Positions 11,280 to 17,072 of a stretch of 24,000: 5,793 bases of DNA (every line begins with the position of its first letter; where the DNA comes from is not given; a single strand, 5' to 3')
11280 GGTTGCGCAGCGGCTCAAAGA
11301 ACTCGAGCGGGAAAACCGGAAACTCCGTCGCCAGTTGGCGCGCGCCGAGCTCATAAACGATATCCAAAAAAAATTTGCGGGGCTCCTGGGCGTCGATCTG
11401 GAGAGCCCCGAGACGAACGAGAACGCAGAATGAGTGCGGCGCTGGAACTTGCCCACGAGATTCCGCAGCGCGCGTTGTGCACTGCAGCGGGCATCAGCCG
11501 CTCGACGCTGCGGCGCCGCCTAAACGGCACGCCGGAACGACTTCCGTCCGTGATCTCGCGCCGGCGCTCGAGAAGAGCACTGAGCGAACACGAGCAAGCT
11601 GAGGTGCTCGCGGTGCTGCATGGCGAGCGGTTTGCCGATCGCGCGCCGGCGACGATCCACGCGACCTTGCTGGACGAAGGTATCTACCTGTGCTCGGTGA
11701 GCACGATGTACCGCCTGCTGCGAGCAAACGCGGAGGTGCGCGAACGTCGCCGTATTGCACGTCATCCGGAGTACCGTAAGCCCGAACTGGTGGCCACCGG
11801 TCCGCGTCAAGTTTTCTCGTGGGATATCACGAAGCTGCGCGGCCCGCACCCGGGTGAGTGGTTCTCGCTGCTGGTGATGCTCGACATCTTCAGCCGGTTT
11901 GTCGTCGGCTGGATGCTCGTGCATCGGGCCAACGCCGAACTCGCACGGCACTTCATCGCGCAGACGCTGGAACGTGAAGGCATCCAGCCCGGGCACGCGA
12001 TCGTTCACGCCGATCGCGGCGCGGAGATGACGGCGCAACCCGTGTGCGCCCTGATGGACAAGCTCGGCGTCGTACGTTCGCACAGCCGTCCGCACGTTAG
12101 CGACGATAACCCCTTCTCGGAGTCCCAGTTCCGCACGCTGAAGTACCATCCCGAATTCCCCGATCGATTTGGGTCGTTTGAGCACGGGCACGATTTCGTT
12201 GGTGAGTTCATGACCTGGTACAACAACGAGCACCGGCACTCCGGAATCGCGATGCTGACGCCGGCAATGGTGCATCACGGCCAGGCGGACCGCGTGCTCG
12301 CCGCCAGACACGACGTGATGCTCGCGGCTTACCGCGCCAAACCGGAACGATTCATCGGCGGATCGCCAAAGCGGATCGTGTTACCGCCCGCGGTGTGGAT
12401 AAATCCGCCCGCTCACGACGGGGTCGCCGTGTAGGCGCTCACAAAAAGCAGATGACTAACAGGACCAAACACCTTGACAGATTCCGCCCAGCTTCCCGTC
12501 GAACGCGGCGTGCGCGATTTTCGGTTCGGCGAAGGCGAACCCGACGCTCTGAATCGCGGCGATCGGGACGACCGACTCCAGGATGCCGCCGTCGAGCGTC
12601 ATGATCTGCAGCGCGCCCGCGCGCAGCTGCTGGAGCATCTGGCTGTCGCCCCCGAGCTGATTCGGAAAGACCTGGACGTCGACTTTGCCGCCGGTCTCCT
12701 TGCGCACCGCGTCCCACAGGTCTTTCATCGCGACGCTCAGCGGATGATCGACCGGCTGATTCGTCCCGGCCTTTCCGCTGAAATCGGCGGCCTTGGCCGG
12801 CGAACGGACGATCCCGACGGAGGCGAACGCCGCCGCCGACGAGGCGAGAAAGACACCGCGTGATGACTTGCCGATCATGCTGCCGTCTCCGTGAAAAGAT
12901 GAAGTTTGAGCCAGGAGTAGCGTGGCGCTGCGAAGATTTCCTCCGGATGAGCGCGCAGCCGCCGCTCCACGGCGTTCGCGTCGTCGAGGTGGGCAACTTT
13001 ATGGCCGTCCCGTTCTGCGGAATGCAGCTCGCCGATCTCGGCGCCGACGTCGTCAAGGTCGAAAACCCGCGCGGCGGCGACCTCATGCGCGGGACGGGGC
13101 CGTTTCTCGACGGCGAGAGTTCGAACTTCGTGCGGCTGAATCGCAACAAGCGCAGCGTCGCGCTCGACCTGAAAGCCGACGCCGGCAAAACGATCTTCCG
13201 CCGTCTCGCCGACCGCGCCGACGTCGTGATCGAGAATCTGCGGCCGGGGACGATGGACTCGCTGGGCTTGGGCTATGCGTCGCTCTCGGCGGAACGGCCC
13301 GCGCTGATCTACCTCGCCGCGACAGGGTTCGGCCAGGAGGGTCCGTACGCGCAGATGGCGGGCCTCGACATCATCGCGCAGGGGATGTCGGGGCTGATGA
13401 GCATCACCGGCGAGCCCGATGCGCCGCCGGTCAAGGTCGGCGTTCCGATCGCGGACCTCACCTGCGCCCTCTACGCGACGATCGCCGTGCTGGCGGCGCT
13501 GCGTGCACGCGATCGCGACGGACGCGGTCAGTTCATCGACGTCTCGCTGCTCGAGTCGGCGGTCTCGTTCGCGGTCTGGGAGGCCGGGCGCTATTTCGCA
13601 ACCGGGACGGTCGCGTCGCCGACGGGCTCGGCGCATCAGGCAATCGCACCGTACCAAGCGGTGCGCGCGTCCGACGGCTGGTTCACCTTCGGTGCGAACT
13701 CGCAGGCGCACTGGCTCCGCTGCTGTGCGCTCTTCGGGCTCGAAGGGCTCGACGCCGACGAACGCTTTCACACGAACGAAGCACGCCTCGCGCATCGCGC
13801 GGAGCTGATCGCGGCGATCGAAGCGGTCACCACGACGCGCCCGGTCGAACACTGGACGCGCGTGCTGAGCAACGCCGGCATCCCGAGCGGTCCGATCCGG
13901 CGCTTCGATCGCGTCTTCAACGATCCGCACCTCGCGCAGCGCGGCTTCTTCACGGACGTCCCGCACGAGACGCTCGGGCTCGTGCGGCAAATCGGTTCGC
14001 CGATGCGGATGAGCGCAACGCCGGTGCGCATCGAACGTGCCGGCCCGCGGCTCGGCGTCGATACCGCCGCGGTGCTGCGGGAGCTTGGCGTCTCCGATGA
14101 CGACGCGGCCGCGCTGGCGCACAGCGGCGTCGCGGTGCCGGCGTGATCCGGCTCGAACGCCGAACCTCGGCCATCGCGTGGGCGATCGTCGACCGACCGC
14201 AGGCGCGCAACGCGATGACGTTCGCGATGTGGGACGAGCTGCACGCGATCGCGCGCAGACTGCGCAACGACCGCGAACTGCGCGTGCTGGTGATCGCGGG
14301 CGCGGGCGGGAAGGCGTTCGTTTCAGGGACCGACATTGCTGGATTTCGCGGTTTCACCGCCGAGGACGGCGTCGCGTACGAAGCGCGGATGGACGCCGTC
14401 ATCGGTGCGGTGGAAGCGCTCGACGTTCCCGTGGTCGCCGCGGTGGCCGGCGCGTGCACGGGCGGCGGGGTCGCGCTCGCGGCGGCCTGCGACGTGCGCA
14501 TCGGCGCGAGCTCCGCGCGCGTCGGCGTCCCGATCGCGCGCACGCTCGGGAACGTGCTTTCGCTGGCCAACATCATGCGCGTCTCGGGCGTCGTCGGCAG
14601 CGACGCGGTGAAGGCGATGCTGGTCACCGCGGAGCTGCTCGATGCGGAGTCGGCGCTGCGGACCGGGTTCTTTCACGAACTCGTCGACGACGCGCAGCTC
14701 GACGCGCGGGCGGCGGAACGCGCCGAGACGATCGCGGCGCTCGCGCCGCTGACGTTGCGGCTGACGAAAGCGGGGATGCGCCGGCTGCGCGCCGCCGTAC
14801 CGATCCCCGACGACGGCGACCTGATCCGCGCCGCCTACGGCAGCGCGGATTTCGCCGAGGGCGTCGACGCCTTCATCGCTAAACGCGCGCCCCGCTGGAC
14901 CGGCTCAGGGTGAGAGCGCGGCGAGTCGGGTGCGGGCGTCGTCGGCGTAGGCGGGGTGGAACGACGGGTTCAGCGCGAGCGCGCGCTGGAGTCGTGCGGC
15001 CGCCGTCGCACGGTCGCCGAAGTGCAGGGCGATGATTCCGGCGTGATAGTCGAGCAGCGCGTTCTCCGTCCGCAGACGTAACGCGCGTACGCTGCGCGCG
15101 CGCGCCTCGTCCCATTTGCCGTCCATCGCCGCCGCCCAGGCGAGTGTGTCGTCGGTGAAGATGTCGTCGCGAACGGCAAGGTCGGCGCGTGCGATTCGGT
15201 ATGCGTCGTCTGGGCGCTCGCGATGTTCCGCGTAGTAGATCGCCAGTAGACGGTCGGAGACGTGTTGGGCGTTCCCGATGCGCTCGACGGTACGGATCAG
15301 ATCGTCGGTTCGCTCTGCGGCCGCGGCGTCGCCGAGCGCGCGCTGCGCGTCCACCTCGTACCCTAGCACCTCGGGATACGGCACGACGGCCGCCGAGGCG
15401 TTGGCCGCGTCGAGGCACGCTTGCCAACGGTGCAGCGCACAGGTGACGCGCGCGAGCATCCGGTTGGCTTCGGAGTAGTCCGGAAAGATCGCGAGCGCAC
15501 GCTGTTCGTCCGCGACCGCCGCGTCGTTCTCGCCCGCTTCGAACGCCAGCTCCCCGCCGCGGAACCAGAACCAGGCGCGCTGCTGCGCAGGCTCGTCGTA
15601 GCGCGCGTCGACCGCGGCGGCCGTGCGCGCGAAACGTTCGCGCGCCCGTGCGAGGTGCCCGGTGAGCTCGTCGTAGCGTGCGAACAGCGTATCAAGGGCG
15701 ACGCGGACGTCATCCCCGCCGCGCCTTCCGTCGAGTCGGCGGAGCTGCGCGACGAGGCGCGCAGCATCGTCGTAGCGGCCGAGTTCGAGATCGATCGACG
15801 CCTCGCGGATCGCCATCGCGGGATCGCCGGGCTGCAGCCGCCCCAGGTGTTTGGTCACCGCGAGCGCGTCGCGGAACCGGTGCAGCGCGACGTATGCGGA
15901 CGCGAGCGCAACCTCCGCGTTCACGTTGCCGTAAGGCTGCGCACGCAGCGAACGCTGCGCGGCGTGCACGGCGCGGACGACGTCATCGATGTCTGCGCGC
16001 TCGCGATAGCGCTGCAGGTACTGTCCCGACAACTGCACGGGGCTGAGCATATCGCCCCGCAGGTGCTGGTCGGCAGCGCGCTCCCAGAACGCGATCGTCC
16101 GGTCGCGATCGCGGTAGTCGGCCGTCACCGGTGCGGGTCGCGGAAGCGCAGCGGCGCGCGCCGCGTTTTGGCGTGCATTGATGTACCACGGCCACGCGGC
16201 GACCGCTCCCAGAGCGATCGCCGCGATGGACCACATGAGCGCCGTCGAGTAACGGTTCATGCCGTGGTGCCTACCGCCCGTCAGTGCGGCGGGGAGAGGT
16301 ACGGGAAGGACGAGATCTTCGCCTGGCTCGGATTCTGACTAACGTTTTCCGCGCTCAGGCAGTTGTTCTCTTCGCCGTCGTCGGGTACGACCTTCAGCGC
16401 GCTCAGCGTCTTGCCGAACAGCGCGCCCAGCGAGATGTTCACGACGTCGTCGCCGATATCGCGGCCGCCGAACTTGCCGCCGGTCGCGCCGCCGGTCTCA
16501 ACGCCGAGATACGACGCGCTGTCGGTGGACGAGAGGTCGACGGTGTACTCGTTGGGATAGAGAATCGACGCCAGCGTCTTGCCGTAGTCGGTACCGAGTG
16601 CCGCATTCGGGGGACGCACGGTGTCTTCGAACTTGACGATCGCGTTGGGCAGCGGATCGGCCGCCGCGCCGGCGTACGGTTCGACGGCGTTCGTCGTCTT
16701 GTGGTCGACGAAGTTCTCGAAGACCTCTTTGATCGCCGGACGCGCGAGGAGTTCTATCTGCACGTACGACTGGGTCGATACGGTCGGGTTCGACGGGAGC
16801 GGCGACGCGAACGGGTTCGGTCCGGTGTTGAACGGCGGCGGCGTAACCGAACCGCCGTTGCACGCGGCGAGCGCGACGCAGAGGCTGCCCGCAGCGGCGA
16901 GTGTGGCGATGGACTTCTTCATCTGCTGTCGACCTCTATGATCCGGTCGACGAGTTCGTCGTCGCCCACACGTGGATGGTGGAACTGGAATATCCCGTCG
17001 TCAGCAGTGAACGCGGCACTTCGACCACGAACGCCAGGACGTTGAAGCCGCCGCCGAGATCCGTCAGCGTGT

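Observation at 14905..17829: Secreted DUF4331-like protein, separate lipoprotein resembling the DUF4331 C-terminal half, and a membrane-anchored TPR protein as one operon next to the Ni permeases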

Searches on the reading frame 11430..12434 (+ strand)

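Call 92: search_protein_families(library=pfam, proteins=[window:11430-12434:+], max_evalue=0.001)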
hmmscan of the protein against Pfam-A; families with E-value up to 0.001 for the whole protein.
window:11430-12434:+ (334 aa): 3 families
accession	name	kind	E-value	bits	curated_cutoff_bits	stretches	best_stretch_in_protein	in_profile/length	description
PF00665.32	rve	-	3.2e-17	63.1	32.6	1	123-222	2-100/102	Integrase core domain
PF13683.12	rve_3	-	6.8e-12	45.4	26.5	1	213-278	2-67/67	Integrase core domain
PF13565.12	HTH_32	-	0.00017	22.5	33.7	0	38-97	14-73/73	Homeodomain-like domain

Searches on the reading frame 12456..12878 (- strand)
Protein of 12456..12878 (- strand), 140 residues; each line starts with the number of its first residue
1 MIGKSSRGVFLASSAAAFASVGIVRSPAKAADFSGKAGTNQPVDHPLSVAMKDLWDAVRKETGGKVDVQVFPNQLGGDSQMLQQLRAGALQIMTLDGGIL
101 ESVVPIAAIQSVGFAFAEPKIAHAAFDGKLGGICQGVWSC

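Call 92: search_protein_families(library=pfam, proteins=[window:12456-12878:-], max_evalue=0.001)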
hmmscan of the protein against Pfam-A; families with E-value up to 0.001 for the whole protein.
window:12456-12878:- (140 aa): 1 family
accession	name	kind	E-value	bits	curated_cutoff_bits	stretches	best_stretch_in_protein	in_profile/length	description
PF03480.18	DctP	-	2.4e-13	50.5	23.4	1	39-131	3-96/286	Bacterial extracellular solute-binding protein, family 7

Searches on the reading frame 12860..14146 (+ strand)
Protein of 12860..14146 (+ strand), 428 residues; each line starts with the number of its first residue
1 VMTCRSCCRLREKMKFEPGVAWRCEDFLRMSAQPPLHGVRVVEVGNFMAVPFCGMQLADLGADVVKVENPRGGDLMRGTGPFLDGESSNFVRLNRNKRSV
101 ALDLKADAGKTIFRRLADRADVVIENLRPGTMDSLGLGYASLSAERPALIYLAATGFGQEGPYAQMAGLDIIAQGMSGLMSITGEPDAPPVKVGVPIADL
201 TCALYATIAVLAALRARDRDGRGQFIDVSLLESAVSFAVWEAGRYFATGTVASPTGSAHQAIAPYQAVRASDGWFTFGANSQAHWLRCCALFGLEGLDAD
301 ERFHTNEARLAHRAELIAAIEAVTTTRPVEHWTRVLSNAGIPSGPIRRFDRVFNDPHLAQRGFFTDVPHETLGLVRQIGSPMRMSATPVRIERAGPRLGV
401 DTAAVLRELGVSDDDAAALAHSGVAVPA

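Call 92: search_protein_families(library=pfam, proteins=[window:12860-14146:+], max_evalue=0.001)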
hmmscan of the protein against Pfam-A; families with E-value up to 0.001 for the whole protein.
window:12860-14146:+ (428 aa): 1 family
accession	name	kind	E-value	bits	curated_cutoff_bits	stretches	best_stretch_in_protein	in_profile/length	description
PF02515.22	CoA_transf_3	-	1.3e-131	439.5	23.3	1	36-402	1-366/366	CoA-transferase family III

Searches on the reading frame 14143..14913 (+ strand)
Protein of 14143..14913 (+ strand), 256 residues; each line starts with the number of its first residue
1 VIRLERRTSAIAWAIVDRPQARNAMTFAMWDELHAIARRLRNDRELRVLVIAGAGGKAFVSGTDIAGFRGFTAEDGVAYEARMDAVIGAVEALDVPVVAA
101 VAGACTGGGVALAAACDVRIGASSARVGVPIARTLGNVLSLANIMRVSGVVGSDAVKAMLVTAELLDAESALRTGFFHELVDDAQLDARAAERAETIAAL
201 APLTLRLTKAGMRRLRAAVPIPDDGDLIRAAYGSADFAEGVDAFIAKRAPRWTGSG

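Call 92: search_protein_families(library=pfam, proteins=[window:14143-14913:+], max_evalue=0.001)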
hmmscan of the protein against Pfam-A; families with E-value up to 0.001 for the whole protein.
window:14143-14913:+ (256 aa): 2 families
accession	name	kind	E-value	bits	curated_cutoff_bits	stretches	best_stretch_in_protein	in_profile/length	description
PF00378.25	ECH_1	-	3.7e-36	125.2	27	1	9-254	4-250/251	Enoyl-CoA hydratase/isomerase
PF16113.10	ECH_2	-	9.9e-22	78.3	27.2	1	13-131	3-124/335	Enoyl-CoA hydratase/isomerase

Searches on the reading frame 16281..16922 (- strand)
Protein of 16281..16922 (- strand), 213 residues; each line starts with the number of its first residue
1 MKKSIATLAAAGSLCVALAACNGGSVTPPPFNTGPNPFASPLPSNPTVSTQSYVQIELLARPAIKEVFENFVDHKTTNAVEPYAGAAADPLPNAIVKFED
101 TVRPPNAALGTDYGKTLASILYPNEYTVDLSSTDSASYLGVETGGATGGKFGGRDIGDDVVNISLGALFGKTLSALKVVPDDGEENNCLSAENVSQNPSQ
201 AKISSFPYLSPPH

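Call 5: search_protein_families(library=pfam, proteins=[window:16281-16922:-], max_evalue=0.1)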
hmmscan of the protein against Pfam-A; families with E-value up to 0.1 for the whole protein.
window:16281-16922:- (213 aa): 1 family
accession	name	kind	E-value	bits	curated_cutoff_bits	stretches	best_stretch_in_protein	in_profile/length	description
PF14224.11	DUF4331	-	8.5e-11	42.2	27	1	51-212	250-421/421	Domain of unknown function (DUF4331)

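Call 8: search_solved_structures(query=window:16281-16922:-, max_evalue=1)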
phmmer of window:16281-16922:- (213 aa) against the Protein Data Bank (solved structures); distinct sequences matched with E-value up to 1: 2.
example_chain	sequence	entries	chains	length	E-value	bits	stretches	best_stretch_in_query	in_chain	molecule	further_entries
9if7_SD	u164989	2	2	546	0.055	16.5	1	5-117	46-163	Pre-mRNA-splicing factor 18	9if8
5w45_A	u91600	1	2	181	0.87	12.6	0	48-84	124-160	APOBEC3H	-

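Call 12: search_protein_families(library=ncbifam, proteins=[window:16281-16922:-], max_evalue=0.01)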
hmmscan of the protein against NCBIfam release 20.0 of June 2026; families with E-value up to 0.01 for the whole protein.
window:16281-16922:- (213 aa): 0 families

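Call 14: find_homologous_proteins(query=window:16281-16922:-)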
Query window:16281-16922:- (213 aa): 345 proteins with E <= 0.001 among 2128 candidates; the best 120 are listed.
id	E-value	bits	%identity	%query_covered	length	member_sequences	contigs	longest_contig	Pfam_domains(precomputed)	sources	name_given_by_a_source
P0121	7.5e-130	449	95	100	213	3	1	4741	PF14224.12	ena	-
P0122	3.5e-117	408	87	100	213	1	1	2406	PF14224.12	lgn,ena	-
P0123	2.4e-93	330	74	94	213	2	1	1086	PF14224.12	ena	-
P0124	1.4e-86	308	73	91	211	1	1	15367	PF14224.12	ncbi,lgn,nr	ncbi:MAG TPA: DUF4331 family protein [Candidatus Elarobacter sp.]|nr:DUF4331 family protein [Candida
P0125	4.0e-85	303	68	100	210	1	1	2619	PF14224.12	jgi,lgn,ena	jgi:hypothetical protein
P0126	5.8e-85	302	69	100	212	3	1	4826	PF14224.12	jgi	jgi:hypothetical protein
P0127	2.2e-84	300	66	100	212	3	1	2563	PF14224.12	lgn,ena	-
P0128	4.0e-84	300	68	100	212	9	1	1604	PF14224.12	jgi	jgi:hypothetical protein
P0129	6.5e-84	299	68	100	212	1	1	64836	PF14224.12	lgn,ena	-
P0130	1.1e-83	298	68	100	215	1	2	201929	PF14224.12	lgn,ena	-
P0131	2.8e-83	297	68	100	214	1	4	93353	PF14224.12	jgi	jgi:hypothetical protein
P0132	4.1e-83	296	68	100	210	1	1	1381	PF14224.12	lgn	-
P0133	4.5e-83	296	68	100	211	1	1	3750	PF14224.12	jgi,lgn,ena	-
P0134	1.1e-82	295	68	100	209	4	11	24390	PF14224.12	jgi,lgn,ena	jgi:hypothetical protein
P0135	1.3e-81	291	67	100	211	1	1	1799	PF14224.12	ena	-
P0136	2.5e-81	290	66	100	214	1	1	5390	PF14224.12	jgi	jgi:hypothetical protein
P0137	6.8e-81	289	66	100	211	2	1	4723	PF14224.12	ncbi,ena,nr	ncbi:MAG TPA: DUF4331 family protein [Candidatus Elarobacter sp.]|nr:DUF4331 family protein [Candida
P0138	9.7e-81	289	67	100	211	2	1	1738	PF14224.12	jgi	jgi:hypothetical protein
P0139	1.4e-80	288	66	100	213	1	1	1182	PF14224.12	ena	-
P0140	3.4e-80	287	65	100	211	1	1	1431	PF14224.12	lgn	-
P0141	3.7e-80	287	67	100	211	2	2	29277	PF14224.12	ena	-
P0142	4.2e-80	286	65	100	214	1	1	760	PF14224.12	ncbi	-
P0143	4.3e-80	286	66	100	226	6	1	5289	PF14224.12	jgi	jgi:hypothetical protein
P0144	4.5e-80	286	65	100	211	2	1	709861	PF14224.12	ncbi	-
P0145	4.9e-80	286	66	100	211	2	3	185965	PF14224.12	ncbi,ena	-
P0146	2.8e-79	284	64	100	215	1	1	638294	PF14224.12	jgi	jgi:Domain of unknown function (DUF4331)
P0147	6.0e-79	283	66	100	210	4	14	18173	PF14224.12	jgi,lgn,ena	jgi:hypothetical protein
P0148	6.6e-79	283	64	100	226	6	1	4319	PF14224.12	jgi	jgi:hypothetical protein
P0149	2.4e-78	281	64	100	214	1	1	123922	PF14224.12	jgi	jgi:hypothetical protein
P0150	3.5e-78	280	66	100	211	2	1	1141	PF14224.12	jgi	jgi:Domain of unknown function (DUF4331)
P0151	6.0e-78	279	63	100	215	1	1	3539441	PF14224.12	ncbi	-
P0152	2.2e-77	278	64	91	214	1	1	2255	PF14224.12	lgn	-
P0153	2.3e-77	278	65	100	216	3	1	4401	PF14224.12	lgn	-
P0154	2.4e-77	277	65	91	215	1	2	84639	PF14224.12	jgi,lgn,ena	-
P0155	3.8e-77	277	65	100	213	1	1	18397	PF14224.12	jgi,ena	-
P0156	4.3e-77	277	66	91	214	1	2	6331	PF14224.12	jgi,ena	jgi:hypothetical protein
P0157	4.8e-77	276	65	91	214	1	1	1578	PF14224.12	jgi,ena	jgi:hypothetical protein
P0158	1.1e-76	275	62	100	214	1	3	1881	PF14224.12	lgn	-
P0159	4.5e-76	273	63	100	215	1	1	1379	PF14224.12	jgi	jgi:hypothetical protein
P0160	3.2e-75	271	63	100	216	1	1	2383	PF14224.12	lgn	-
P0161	3.4e-75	270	62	100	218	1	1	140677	PF14224.12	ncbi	-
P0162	2.3e-74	268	61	100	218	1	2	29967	PF14224.12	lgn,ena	-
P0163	4.3e-74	267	63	100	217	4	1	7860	PF14224.12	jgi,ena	-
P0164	5.3e-74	267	64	94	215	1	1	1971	PF14224.12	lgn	-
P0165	9.3e-74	266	67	90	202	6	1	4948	PF14224.12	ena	-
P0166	2.0e-73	265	65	99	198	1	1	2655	PF14224.12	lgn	-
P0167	2.1e-73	265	64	100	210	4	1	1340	PF14224.12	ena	-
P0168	2.4e-72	261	60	100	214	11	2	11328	PF14224.12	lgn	-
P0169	2.9e-72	261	62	100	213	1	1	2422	PF14224.12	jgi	jgi:hypothetical protein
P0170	5.0e-72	260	62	100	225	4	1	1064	PF14224.12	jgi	jgi:hypothetical protein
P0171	1.4e-71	259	62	100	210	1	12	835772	PF14224.12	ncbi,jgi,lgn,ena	jgi:hypothetical protein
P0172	1.5e-71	258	69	83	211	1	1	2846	PF14224.12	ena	-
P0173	1.6e-71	258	57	100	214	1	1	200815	PF14224.12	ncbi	-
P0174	2.5e-71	258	61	100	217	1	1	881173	PF14224.12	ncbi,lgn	-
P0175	2.6e-71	258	62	100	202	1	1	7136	PF14224.12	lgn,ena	-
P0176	2.9e-71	258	61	90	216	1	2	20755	PF14224.12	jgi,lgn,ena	jgi:hypothetical protein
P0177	3.4e-71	257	62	91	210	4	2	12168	PF14224.12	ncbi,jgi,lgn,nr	ncbi:MAG: hypothetical protein JWN27_4069 [Candidatus Eremiobacteraeota bacterium]|jgi:hypothetical 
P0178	4.2e-71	257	62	100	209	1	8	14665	PF14224.12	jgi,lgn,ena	-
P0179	7.3e-71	256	58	100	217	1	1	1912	PF14224.12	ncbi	-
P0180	1.0e-70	256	67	83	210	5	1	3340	PF14224.12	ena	-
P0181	1.5e-70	255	67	83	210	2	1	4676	PF14224.12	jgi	jgi:hypothetical protein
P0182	1.6e-70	255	58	100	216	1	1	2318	PF14224.12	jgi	jgi:hypothetical protein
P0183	1.3e-69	252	60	100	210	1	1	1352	PF14224.12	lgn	-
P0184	5.6e-69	250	62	99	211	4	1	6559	PF14224.12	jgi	jgi:Domain of unknown function (DUF4331)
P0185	5.7e-69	250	62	100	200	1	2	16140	PF14224.12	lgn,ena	-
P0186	8.8e-69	249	58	100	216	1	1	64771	PF14224.12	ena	-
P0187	2.8e-68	248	60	100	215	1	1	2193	PF14224.12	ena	-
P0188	3.1e-68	248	59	100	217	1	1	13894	PF14224.12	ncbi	ncbi:MAG: hypothetical protein NVS3B7_01650 [Candidatus Elarobacter sp.]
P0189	3.4e-68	248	66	83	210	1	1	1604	PF14224.12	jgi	jgi:hypothetical protein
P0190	1.1e-67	246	58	100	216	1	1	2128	PF14224.12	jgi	jgi:uncharacterized protein DUF4331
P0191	1.1e-67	246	60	91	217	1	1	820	PF14224.12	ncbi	-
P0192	2.7e-67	245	59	100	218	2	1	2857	PF14224.12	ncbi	-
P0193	3.5e-67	244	61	100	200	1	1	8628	PF14224.12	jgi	jgi:hypothetical protein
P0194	8.0e-67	243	62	100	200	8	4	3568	PF14224.12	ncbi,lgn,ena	-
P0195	1.0e-66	243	58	100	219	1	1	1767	PF14224.12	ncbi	-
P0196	1.5e-66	242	61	100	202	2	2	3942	PF14224.12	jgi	jgi:hypothetical protein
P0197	4.3e-66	241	68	76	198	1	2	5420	PF14224.12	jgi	jgi:hypothetical protein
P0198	4.0e-65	238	66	80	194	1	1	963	PF14224.12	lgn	-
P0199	1.3e-64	236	58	100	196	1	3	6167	PF14224.12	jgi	jgi:hypothetical protein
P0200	2.9e-64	235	58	100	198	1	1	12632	PF14224.12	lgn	-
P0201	4.1e-64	234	55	100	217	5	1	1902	PF14224.12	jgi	-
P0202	4.6e-64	234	57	100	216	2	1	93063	PF14224.12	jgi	jgi:hypothetical protein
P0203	5.8e-64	234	57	100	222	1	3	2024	PF14224.12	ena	-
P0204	6.1e-64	234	60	99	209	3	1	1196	PF14224.12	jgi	jgi:hypothetical protein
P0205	8.5e-64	233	59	100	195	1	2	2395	PF14224.12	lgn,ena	-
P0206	1.6e-63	232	56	100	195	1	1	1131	PF14224.12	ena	-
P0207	2.5e-63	232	56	100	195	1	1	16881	PF14224.12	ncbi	ncbi:MAG: DUF4331 family protein [Vulcanimicrobiaceae bacterium]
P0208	3.7e-63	231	57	100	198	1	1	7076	PF14224.12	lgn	-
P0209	5.7e-63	231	68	77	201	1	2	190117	PF14224.12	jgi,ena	jgi:hypothetical protein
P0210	7.3e-63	230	58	100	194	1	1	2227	PF14224.12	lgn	-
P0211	9.8e-63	230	59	100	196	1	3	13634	PF14224.12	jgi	jgi:hypothetical protein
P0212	1.5e-62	229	59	100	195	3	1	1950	PF14224.12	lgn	-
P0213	2.0e-62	229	57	100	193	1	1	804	PF14224.12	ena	-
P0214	5.7e-62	227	57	100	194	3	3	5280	PF14224.12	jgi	jgi:Domain of unknown function (DUF4331)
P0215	5.9e-62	227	58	100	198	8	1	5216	PF14224.12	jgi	jgi:hypothetical protein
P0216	6.8e-62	227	57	100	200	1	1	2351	PF14224.12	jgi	jgi:hypothetical protein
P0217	8.0e-62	227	58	100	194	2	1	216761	PF14224.12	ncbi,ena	-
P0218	9.4e-62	227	64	78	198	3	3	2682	PF14224.12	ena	-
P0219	1.0e-61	226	58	100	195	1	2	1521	PF14224.12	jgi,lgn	jgi:hypothetical protein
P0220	1.4e-61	226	63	79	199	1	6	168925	PF14224.12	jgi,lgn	jgi:hypothetical protein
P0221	1.4e-61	226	58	99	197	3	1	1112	PF14224.12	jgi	jgi:hypothetical protein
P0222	1.4e-61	226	60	96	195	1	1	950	PF14224.12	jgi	-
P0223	1.9e-61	226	60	96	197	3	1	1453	PF14224.12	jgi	jgi:hypothetical protein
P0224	2.4e-61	225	64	76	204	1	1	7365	PF14224.12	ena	-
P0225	2.7e-61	225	60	94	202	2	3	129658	PF14224.12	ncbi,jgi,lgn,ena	jgi:hypothetical protein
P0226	2.9e-61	225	65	76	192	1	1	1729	PF14224.12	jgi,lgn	-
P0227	3.0e-61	225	57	100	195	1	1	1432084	PF14224.12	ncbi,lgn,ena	-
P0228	1.0e-60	223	57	100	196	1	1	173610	PF14224.12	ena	-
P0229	2.0e-60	222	59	92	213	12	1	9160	PF14224.12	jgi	jgi:hypothetical protein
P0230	2.1e-60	222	57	100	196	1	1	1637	PF14224.12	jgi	jgi:hypothetical protein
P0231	2.1e-60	222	63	80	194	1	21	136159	PF14224.12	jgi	jgi:hypothetical protein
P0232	9.0e-60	220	56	100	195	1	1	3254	PF14224.12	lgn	-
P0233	1.1e-59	220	55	100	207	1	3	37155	PF14224.12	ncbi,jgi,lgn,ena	jgi:hypothetical protein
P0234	2.1e-59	219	56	99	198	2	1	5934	PF14224.12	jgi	jgi:hypothetical protein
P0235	2.4e-59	219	56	99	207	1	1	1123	PF14224.12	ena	-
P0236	2.8e-59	218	58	98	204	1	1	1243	PF14224.12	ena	-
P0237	3.2e-59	218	56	100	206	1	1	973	PF14224.12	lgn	-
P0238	4.0e-59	218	57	100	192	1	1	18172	PF14224.12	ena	-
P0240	6.0e-59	217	56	100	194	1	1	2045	PF14224.12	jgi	jgi:hypothetical protein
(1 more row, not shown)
